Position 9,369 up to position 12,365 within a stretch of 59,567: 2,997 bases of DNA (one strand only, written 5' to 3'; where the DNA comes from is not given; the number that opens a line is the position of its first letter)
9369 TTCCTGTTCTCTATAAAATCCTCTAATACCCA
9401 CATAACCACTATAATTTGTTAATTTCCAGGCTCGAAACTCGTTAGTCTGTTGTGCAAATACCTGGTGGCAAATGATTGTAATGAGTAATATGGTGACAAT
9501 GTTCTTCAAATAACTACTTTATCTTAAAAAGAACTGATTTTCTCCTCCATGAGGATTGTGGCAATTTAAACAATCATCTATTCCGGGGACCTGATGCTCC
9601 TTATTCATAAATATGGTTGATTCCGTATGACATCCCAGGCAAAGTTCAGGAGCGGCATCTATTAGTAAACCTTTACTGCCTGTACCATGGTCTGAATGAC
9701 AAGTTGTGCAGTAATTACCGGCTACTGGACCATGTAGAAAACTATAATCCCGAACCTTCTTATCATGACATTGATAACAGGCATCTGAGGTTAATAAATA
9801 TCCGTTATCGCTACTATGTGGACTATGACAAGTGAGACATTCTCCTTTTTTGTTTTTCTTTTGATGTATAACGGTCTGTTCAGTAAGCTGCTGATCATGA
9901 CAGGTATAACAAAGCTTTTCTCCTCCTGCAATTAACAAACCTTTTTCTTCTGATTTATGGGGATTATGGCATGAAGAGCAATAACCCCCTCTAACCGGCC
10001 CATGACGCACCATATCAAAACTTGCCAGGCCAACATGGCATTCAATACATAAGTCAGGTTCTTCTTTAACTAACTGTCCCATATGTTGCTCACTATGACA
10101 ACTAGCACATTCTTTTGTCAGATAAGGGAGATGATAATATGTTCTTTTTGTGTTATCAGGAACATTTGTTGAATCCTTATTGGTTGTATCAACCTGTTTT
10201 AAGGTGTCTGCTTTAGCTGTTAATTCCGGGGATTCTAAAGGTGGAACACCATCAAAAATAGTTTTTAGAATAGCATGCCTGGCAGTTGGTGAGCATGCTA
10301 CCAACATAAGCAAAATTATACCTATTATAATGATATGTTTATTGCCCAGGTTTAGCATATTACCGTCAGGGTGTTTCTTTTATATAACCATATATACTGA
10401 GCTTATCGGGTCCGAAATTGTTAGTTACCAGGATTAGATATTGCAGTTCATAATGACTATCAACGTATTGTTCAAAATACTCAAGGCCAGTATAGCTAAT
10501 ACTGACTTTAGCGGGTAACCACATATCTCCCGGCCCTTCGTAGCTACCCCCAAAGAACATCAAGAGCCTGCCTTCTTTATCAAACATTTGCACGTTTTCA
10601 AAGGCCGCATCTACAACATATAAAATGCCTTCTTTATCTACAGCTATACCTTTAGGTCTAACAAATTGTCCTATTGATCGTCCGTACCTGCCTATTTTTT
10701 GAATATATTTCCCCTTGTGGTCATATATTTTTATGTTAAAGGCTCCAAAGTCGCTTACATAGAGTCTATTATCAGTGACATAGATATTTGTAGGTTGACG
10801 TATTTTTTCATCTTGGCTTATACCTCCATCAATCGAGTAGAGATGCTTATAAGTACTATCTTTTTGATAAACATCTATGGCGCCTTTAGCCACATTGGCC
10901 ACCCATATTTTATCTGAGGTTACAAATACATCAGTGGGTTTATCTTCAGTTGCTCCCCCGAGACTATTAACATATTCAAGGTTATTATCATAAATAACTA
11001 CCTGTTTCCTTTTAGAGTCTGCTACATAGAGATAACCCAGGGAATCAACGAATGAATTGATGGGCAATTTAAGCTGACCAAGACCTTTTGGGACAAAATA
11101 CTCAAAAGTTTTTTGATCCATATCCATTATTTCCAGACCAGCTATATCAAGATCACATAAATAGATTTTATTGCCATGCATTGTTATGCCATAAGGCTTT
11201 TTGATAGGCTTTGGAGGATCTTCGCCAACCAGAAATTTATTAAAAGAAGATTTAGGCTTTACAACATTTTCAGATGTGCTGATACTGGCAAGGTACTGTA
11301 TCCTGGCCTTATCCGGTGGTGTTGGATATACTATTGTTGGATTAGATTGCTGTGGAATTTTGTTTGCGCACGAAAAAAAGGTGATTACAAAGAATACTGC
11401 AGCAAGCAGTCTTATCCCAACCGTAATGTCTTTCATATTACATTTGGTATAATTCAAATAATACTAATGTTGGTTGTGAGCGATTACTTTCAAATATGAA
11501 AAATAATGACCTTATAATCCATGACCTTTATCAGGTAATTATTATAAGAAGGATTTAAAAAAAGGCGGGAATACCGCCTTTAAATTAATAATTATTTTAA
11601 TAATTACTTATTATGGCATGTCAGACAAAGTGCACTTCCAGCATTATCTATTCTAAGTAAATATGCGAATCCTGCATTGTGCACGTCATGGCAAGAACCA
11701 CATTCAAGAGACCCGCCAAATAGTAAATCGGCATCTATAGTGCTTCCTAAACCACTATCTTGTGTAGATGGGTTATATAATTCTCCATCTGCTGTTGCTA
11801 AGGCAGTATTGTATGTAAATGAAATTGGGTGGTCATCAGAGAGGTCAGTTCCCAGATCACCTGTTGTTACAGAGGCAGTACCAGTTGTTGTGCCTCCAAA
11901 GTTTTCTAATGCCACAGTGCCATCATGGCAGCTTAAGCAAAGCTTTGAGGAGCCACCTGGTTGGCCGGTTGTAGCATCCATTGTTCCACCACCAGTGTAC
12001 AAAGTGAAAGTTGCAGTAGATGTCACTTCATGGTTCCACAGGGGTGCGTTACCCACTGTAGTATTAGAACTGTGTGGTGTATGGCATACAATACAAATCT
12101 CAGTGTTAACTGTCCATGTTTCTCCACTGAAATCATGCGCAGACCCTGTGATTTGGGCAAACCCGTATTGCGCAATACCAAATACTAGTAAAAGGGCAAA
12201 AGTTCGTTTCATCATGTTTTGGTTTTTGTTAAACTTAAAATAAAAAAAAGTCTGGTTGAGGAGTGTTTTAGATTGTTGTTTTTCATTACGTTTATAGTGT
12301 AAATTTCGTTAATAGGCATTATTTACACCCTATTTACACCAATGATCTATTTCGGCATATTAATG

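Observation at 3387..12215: Porin-cytochrome-like gene cluster (40 haem sites, MtrB-sized barrel) with two built-in NHL propellers in a Bacteroidota background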

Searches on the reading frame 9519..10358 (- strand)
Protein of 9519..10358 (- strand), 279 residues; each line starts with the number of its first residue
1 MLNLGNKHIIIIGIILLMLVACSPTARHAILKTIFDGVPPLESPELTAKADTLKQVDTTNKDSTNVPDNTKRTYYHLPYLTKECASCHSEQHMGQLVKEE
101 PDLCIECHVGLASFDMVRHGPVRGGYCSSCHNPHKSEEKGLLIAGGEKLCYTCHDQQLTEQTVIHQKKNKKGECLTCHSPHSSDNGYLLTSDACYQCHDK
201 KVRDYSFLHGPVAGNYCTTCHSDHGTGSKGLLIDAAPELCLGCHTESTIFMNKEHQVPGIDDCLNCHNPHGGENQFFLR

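Call 4: search_protein_families(library=pfam, proteins=[window:9519-10358:-], max_evalue=0.01)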
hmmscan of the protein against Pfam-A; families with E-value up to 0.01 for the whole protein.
window:9519-10358:- (279 aa): 4 families
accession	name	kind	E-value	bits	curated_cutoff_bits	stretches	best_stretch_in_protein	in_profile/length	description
PF09699.15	Paired_CXXCH_1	-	3.1e-46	155.2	20.6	5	119-157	1-39/41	Doubled CXXCH motif (Paired_CXXCH_1)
PF14522.11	Cytochrome_C7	-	5.1e-11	42.7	24.8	2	114-179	3-67/67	Cytochrome c7 and related cytochrome c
PF14537.11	Cytochrom_c3_2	-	4.4e-08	33.9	25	2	83-155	8-79/79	Cytochrome c3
PF02085.21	Cytochrom_CIII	-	1.7e-06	28.7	22.9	1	58-154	7-101/101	Class III cytochrome C family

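Call 6: search_protein_families(library=ncbifam, proteins=[window:9519-10358:-], max_evalue=0.01)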
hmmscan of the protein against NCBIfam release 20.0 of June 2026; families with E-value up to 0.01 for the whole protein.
window:9519-10358:- (279 aa): 6 families
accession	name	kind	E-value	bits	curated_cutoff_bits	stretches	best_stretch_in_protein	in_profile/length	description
TIGR01905.1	paired_CXXCH_1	subfamily_domain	9.2e-45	150.3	25.2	5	119-157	1-39/41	doubled CXXCH domain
TIGR03508.1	decahem_SO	subfamily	6.2e-34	117.6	192.2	2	127-248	97-223/258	DmsE family decaheme c-type cytochrome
NF041028.1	decahem_GSU2203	exception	9.8e-29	100.5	325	3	127-245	128-253/317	GSU2203 family decaheme c-type cytochrome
NF047727.1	4hemeCytCCctA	equivalog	1.6e-09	37.9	180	2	68-137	26-93/109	tetraheme c-type cytochrome CctA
TIGR03153.1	cytochr_NrfH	equivalog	2.2e-07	31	134.2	1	97-139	24-67/138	cytochrome c nitrite reductase small subunit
NF045722.1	c3_cytochr_TmcA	equivalog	1e-05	25.4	114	2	192-247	58-113/125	acidic tetraheme cytochrome c3 TmcA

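Call 105: search_solved_structures(query=window:9519-10358:-, max_evalue=0.01)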
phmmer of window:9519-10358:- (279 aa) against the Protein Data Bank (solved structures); distinct sequences matched with E-value up to 0.01: 2.
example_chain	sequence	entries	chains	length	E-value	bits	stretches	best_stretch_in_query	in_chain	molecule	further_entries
6r2q_A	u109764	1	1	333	1.5e-15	60.8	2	127-272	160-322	Cystathionine beta-synthase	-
6hr0_A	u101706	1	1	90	0.001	21.9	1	83-163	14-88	Cytochrome C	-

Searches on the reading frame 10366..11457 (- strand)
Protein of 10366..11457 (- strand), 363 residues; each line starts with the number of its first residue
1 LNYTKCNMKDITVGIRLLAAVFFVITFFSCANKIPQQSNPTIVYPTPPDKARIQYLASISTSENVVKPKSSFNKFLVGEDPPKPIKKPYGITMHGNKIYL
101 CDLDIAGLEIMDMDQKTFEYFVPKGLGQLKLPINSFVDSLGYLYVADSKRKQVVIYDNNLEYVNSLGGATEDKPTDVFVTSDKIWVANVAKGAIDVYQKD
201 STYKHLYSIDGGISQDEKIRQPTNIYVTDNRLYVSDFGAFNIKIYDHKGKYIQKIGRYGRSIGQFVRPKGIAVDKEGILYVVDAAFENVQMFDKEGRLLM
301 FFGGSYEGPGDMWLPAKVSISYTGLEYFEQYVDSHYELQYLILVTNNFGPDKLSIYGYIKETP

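Call 4: search_protein_families(library=pfam, proteins=[window:10366-11457:-], max_evalue=0.01)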
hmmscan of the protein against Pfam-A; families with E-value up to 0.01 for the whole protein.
window:10366-11457:- (363 aa): 4 families
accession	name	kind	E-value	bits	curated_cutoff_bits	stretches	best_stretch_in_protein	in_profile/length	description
PF01436.27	NHL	-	4e-11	42.8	20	0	265-288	1-22/28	NHL repeat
PF17170.10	DUF5128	-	8.3e-10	38.8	22.9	1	218-296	42-121/321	6-bladed beta-propeller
PF25021.1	TEN_NHL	-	5.2e-07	29.4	27.1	1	264-300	140-174/357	Teneurin NHL domain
PF08450.18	SGL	-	0.00085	19.4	26.3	1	90-299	4-217/246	SMP-30/Gluconolactonase/LRE-like region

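Call 6: search_protein_families(library=ncbifam, proteins=[window:10366-11457:-], max_evalue=0.01)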
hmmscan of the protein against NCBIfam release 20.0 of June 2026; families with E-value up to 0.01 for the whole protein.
window:10366-11457:- (363 aa): 2 families
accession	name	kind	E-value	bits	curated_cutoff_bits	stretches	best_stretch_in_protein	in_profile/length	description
NF035926.1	scyF_NHL_VPEP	equivalog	7.3e-27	94.5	350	2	181-320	113-254/376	scytonemin biosynthesis PEP-CTERM protein ScyF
NF047780.1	LIC12708_fam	subfamily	3.1e-07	29.6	150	1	219-299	56-153/391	LIC_12708 family protein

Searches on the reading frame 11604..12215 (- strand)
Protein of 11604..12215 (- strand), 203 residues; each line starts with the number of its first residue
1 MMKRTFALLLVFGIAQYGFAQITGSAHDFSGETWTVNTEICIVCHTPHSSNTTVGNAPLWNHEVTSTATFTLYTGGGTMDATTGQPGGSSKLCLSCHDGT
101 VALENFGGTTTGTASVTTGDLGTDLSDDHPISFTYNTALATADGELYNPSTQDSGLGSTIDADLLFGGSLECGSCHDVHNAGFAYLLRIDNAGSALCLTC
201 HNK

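Call 4: search_protein_families(library=pfam, proteins=[window:11604-12215:-], max_evalue=0.01)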
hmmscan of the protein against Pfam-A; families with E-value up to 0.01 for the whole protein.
window:11604-12215:- (203 aa): 5 families
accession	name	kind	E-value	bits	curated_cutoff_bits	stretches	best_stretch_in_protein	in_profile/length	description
PF09699.15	Paired_CXXCH_1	-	1.1e-12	47.9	20.6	1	171-203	8-38/41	Doubled CXXCH motif (Paired_CXXCH_1)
PF14522.11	Cytochrome_C7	-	2.9e-07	30.7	24.8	0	169-202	43-67/67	Cytochrome c7 and related cytochrome c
PF14537.11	Cytochrom_c3_2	-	3.6e-05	24.6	25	0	167-202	55-79/79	Cytochrome c3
PF22113.1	Mtrc-MtrF_II-IV_dom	-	5.5e-05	23.2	30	1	25-105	68-137/176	Outer membrane cytochrome MtrC/MtrF-like, domains II/IV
PF24734.1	DUF7685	-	0.00059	20.1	27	0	87-104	22-39/43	Domain of unknown function (DUF7685)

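Call 6: search_protein_families(library=ncbifam, proteins=[window:11604-12215:-], max_evalue=0.01)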
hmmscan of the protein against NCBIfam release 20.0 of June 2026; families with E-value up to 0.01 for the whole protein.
window:11604-12215:- (203 aa): 7 families
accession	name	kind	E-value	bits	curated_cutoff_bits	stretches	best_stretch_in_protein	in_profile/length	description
TIGR01905.1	paired_CXXCH_1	subfamily_domain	9e-12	44.7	25.2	1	171-202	8-37/41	doubled CXXCH domain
NF041028.1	decahem_GSU2203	exception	3e-06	26.7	325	1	89-202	100-208/317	GSU2203 family decaheme c-type cytochrome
TIGR03508.1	decahem_SO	subfamily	5.4e-05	22.8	192.2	1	168-202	142-175/258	DmsE family decaheme c-type cytochrome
NF008659.0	PRK11659.1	equivalog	9.2e-05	22.2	184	0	170-202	136-168/188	cytochrome c nitrite reductase pentaheme subunit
TIGR03146.1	cyt_nit_nrfB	equivalog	0.00014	22.1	166.6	0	169-202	109-142/145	cytochrome c nitrite reductase pentaheme subunit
NF049875.1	NetB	exception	0.0012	18.7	380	0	167-203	161-197/211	Nrf-like electron transfer protein NetB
TIGR03153.1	cytochr_NrfH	equivalog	0.0092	16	134.2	0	39-101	53-113/138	cytochrome c nitrite reductase small subunit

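Call 26: search_solved_structures(query=window:11604-12215:-, max_evalue=0.1)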
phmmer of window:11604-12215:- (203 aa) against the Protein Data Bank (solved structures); distinct sequences matched with E-value up to 0.1: 3.
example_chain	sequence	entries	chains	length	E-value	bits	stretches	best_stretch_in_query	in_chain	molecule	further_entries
9yuq_N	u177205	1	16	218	6.3e-25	91.4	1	10-203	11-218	Putative multiheme cytochrome c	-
7tfs_A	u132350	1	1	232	1.2e-24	90.5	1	10-203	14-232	Cytochrome c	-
5cer_A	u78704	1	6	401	0.088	15.8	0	40-121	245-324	Bd0816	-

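Call 36: search_solved_structures(query=window:11604-12215:-, max_evalue=0.001, show_alignments=2)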
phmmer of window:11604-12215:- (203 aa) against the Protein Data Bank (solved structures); distinct sequences matched with E-value up to 0.001: 2.
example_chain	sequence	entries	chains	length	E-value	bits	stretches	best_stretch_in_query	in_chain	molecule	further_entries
9yuq_N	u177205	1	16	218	6.3e-25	91.4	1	10-203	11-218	Putative multiheme cytochrome c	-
7tfs_A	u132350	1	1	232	1.2e-24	90.5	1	10-203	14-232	Cytochrome c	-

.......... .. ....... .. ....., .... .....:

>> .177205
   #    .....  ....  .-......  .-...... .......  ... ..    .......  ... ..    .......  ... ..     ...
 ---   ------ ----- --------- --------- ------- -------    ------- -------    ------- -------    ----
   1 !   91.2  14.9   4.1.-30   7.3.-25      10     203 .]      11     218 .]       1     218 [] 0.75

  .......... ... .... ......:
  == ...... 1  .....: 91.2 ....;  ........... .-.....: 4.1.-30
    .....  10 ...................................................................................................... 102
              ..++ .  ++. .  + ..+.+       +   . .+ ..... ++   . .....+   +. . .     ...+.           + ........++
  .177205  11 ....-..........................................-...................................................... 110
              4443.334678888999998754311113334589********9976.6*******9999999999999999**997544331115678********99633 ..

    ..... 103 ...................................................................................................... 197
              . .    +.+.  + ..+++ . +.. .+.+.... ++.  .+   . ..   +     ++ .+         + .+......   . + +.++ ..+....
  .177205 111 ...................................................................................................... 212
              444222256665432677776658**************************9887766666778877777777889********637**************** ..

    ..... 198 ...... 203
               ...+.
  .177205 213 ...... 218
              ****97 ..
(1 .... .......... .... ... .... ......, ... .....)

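Call 46: find_related_loci(query=A2, collection=genome_contigs, flank=10000)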
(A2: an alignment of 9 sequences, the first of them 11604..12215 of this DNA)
Query A2 (203 aa) in genome_contigs; peptide patterns used: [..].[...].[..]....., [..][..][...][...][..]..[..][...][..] (x = any residue, [..] = any of these).
600 stretches matched a pattern (row limit reached: there are more); 591 encode a relative of the query (tblastn E <= 1e-3); the best 80 are kept; 80 distinct loci.
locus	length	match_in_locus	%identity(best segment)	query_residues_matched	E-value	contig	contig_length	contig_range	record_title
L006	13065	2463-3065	67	6-203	1e-85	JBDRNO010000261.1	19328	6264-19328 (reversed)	MAG: Bacteroidota bacterium isolate MEGAHIT-group-1.892 k141_4227028, whole genome shotgun sequence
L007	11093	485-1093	67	2-203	4e-84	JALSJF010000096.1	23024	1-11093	MAG: Cyclobacteriaceae bacterium isolate 354-166_metabat2_scaf2bin.076 354-166_scaffold_2108_c1, whole genome shotgun se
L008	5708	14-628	63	2-203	6e-78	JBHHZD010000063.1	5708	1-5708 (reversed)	MAG: Gemmatimonadota bacterium isolate Maj_1_bin.60 NODE_7920_length_5708_cov_11.005130, whole genome shotgun sequence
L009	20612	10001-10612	62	2-203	2e-76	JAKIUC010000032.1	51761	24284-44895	MAG: Melioribacteraceae bacterium isolate D96SM.bin.9 NODE_481_length_51761_cov_5.454595, whole genome shotgun sequence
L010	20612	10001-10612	62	2-203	5e-76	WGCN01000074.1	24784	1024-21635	MAG: Calditrichales bacterium isolate S144_8_esom k151_217162, whole genome shotgun sequence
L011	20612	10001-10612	63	2-203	4e-76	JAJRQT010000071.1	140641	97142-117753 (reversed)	MAG: Bacteroidetes bacterium isolate Dive100_bin10.8 k141_465601, whole genome shotgun sequence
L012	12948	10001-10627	62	1-203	3e-75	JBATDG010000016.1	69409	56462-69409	MAG: Bacteroidota bacterium isolate MFD10475_ilm_asm_bin42 k127_204420, whole genome shotgun sequence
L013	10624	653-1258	62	5-203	3e-74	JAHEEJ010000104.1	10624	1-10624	MAG: Deltaproteobacteria bacterium isolate Ww264 NODE_12766_length_10624_cov_3.301247, whole genome shotgun sequence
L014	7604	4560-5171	62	1-203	1e-73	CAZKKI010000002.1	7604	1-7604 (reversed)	MAG TPA_asm: uncultured Melioribacteraceae bacterium isolate binchicken_co219_313 genome assembly, contig: k141_1354502,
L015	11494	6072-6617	66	22-203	3e-73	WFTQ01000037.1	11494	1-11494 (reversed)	MAG: bacterium isolate S139_29_esom k151_322785, whole genome shotgun sequence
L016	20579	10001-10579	62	11-203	2e-72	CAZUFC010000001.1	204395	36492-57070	MAG TPA_asm: uncultured bacterium isolate SRP141376_co4_129 genome assembly, contig: NODE_46_length_204395_cov_8.622233,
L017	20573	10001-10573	64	15-203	1e-71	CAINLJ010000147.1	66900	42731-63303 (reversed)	MAG: uncultured Bacteroidia bacterium isolate Ki1-1-6m_bin-0276 genome assembly, contig: bin-0276:147/284, whole genome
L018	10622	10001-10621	60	2-202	2e-71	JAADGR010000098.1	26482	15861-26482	MAG: Calditrichota bacterium isolate M_MetaBat.126 contig-127_2456, whole genome shotgun sequence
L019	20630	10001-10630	59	2-203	5e-71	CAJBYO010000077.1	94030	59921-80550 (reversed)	MAG: uncultured Bacteroidales bacterium isolate Loc080925-6m_bin-0522 genome assembly, contig: bin-0522:077/104, whole g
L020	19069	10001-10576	63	14-203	5e-71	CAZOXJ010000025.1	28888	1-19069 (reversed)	MAG TPA_asm: uncultured Lentimicrobiaceae bacterium isolate SRP272421_co1_58 genome assembly, contig: NODE_3647_length_2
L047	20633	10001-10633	52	1-203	4e-59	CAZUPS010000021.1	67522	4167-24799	MAG TPA_asm: uncultured Desulfocapsa sp. isolate binchicken_co47_206 genome assembly, contig: NODE_231_length_67522_cov_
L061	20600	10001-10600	48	2-203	4e-50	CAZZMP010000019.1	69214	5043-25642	MAG TPA_asm: uncultured Geobacter sp. isolate SRP192927_co3_443 genome assembly, contig: NODE_631_length_69214_cov_35.13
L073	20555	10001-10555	45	19-203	1e-42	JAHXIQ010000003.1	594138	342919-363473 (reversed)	MAG: Candidatus Thiodiazotropha sp. (ex Myrtea sp. 'scaly one' KF741663) isolate 3502F_Th1 c_000000000003, whole genome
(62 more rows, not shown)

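Call 93: search_protein_families(library=pfam, proteins=[L061:12648-15389:+, L073:11684-13699:+, L047:12608-14722:+, L061:11797-12648:+], max_evalue=0.1)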
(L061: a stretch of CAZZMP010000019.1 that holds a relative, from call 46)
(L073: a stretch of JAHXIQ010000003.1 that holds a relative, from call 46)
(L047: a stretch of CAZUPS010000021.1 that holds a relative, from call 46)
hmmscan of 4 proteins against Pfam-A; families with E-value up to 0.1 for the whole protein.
L061:12648-15389:+ (913 aa): 4 families
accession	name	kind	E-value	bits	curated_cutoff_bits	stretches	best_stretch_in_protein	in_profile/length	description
PF13432.12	TPR_16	-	0.0024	18.7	32.7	1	180-238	2-60/65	Tetratricopeptide repeat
PF13428.12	TPR_14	-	0.0051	17.8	23.5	0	178-209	4-35/44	Tetratricopeptide repeat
PF13371.12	TPR_9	-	0.021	15.3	35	1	185-228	5-48/73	Tetratricopeptide repeat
PF14561.12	TPR_20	-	0.076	13.8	25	0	57-112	3-58/90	Tetratricopeptide repeat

L073:11684-13699:+ (671 aa): 0 families

L047:12608-14722:+ (704 aa): 0 families

L061:11797-12648:+ (283 aa): 7 families
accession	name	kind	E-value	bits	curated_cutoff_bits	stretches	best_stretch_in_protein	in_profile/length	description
PF09699.15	Paired_CXXCH_1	-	2.3e-20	72.4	20.6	2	178-217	1-40/41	Doubled CXXCH motif (Paired_CXXCH_1)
PF22113.1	Mtrc-MtrF_II-IV_dom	-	2.6e-10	40.6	30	2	110-194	81-167/176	Outer membrane cytochrome MtrC/MtrF-like, domains II/IV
PF14522.11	Cytochrome_C7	-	3.5e-08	33.6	24.8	3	110-191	13-67/67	Cytochrome c7 and related cytochrome c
PF14537.11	Cytochrom_c3_2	-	0.00012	22.9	25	1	112-214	8-79/79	Cytochrome c3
PF13442.11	Cytochrome_CBB3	-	0.00028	21.6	27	0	109-148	10-50/68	Cytochrome C oxidase, cbb3-type, subunit III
PF02085.21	Cytochrom_CIII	-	0.00085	20.1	22.9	0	158-213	49-101/101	Class III cytochrome C family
PF22678.1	Cytochrom_c_NrfB-like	-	0.079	13.9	27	0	152-198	30-73/89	Cytochrome c-type protein NrfB-like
